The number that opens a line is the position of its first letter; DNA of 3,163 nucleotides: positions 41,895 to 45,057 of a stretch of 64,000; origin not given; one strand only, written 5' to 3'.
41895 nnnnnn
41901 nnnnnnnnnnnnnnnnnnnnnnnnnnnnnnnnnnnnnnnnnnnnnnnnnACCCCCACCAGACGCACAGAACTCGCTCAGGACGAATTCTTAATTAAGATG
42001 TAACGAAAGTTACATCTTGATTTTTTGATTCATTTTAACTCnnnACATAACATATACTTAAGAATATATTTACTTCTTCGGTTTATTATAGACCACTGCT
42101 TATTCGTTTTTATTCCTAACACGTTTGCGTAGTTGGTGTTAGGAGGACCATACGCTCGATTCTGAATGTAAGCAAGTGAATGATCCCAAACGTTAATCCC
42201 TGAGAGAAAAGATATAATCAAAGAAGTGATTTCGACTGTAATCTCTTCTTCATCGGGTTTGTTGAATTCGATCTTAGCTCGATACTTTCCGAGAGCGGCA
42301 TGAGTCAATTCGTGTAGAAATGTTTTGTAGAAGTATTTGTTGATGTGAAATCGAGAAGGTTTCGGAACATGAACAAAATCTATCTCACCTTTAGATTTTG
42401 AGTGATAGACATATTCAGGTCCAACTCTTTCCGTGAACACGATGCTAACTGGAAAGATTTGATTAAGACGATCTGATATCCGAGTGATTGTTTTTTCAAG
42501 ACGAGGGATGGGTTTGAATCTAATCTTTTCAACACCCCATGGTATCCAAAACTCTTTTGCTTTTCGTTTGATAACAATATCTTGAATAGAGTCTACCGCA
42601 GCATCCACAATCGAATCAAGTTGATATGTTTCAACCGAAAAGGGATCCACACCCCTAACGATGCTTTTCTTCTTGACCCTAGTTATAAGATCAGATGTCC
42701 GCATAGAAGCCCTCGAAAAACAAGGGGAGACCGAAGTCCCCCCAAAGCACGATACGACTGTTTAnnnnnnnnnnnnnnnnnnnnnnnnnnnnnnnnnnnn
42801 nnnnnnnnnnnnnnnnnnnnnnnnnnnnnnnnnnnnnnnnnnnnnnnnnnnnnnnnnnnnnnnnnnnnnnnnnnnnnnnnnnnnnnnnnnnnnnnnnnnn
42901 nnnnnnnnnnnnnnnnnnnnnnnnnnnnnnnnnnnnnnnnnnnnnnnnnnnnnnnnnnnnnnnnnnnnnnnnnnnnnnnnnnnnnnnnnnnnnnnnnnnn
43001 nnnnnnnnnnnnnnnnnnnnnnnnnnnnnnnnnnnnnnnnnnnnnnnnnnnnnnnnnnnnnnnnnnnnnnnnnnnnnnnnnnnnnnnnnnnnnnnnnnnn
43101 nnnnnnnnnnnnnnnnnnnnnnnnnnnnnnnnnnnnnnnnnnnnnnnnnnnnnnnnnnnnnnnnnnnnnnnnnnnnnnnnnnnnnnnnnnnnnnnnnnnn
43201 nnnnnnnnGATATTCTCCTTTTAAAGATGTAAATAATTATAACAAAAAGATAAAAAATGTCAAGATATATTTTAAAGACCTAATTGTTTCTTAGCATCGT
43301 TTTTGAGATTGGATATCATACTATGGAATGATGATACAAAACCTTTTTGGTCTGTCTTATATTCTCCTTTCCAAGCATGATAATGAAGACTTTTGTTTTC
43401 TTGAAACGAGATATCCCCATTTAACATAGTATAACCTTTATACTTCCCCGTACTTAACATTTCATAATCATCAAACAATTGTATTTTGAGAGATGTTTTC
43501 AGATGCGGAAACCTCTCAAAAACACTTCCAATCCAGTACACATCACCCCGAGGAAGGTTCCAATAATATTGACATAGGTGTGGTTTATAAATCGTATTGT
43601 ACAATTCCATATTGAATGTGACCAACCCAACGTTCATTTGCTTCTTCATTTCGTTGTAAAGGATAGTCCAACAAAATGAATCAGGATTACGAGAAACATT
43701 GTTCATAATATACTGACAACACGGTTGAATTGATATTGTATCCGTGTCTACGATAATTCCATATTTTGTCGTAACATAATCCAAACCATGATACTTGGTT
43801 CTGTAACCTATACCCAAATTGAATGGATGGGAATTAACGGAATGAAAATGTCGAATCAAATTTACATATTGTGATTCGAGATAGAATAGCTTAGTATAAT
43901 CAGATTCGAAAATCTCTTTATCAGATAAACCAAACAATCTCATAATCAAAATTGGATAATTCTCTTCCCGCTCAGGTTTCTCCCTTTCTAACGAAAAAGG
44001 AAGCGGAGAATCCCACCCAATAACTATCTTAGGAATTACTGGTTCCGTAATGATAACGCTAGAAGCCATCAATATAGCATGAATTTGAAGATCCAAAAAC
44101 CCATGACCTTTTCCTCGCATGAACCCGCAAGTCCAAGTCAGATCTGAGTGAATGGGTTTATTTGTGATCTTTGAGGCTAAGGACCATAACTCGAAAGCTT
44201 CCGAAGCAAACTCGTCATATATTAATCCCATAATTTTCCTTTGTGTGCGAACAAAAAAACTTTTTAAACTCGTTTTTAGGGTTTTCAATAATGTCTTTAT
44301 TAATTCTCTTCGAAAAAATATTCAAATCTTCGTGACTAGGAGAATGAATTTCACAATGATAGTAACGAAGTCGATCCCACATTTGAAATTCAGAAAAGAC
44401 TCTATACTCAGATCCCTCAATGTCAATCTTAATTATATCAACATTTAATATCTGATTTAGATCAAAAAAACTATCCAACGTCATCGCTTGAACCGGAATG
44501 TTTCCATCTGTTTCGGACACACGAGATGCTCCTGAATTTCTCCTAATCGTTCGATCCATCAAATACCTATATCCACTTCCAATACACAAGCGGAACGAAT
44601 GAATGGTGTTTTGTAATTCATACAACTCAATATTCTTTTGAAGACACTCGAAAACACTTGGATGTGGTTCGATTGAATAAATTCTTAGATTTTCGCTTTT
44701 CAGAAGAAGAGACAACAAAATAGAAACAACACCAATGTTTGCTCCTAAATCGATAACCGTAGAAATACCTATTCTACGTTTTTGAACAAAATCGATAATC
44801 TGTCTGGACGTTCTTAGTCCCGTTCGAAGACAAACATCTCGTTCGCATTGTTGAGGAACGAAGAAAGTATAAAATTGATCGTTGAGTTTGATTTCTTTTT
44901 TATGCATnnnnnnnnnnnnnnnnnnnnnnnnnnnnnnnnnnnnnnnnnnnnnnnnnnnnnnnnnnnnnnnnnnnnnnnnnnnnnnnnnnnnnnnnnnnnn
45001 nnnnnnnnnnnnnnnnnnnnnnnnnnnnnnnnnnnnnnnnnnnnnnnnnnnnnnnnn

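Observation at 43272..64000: About 21 kb phage-encoded glycan assembly and tailoring island (glycosyltransferases, methyltransferases, sulfotransferases, radical SAM)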

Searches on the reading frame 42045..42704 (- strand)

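Call 6: search_protein_families(library=pfam, max_evalue=0.01, proteins=[window:42045-42704:-])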
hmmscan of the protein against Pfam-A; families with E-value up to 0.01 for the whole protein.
window:42045-42704:- (220 aa): 1 family
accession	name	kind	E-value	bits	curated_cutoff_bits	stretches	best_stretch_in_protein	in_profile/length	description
PF18818.7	MPTase-PolyVal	-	8.9e-08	32.7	27.5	1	107-181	26-107/126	Zincin-like metallopeptidase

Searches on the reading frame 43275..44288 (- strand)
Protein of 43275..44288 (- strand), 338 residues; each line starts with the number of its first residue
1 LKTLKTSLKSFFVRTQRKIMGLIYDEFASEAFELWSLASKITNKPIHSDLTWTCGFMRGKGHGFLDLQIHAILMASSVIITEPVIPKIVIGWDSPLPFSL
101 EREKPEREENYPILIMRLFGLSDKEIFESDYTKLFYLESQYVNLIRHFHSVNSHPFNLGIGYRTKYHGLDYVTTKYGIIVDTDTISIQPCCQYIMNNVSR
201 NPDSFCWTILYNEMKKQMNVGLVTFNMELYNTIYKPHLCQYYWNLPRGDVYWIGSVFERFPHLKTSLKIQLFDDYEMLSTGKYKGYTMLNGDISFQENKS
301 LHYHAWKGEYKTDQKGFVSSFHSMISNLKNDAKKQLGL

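Call 4: search_protein_families(library=pfam, max_evalue=0.01, proteins=[window:43275-44288:-])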
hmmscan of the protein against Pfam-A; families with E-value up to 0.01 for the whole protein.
window:43275-44288:- (338 aa): 0 families

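Call 18: search_solved_structures(query=window:43275-44288:-, max_evalue=1)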
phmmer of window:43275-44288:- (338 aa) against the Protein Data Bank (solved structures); distinct sequences matched with E-value up to 1: 1.
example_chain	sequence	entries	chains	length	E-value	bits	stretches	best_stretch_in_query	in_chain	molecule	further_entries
9e5c_3h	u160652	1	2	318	0.4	12.9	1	200-251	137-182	Cyclophilin type peptidyl-prolyl cis-trans isomerase, putative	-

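Call 21: search_protein_families(library=phrogs, max_evalue=0.01, proteins=[window:43275-44288:-])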
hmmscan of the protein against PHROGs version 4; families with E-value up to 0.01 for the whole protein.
window:43275-44288:- (338 aa): 0 families

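Call 22: search_protein_families(library=ncbifam, max_evalue=0.01, proteins=[window:43275-44288:-])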
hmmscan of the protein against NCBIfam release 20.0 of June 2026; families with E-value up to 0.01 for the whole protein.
window:43275-44288:- (338 aa): 0 families

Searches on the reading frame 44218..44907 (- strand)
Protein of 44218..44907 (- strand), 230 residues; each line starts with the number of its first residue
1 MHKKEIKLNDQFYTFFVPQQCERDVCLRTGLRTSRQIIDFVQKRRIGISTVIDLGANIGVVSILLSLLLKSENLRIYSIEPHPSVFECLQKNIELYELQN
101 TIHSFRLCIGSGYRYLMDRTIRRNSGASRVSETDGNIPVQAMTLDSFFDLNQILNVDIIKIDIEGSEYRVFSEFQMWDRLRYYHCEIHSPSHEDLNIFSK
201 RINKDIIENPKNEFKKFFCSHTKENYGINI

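Call 4: search_protein_families(library=pfam, max_evalue=0.01, proteins=[window:44218-44907:-])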
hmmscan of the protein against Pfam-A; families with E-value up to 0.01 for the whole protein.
window:44218-44907:- (230 aa): 3 families
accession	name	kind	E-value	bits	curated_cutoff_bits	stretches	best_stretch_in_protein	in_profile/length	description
PF05050.19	Methyltransf_21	-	4.3e-16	59.9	22.7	1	53-193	1-160/173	Methyltransferase FkbM domain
PF02475.24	TRM5-TYW2_MTfase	-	1.6e-05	25.3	28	1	49-104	38-91/164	TRM5/TYW2 methyltransferase domain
PF10294.15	Methyltransf_16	-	0.0021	18.3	21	1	41-105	40-103/174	Lysine methyltransferase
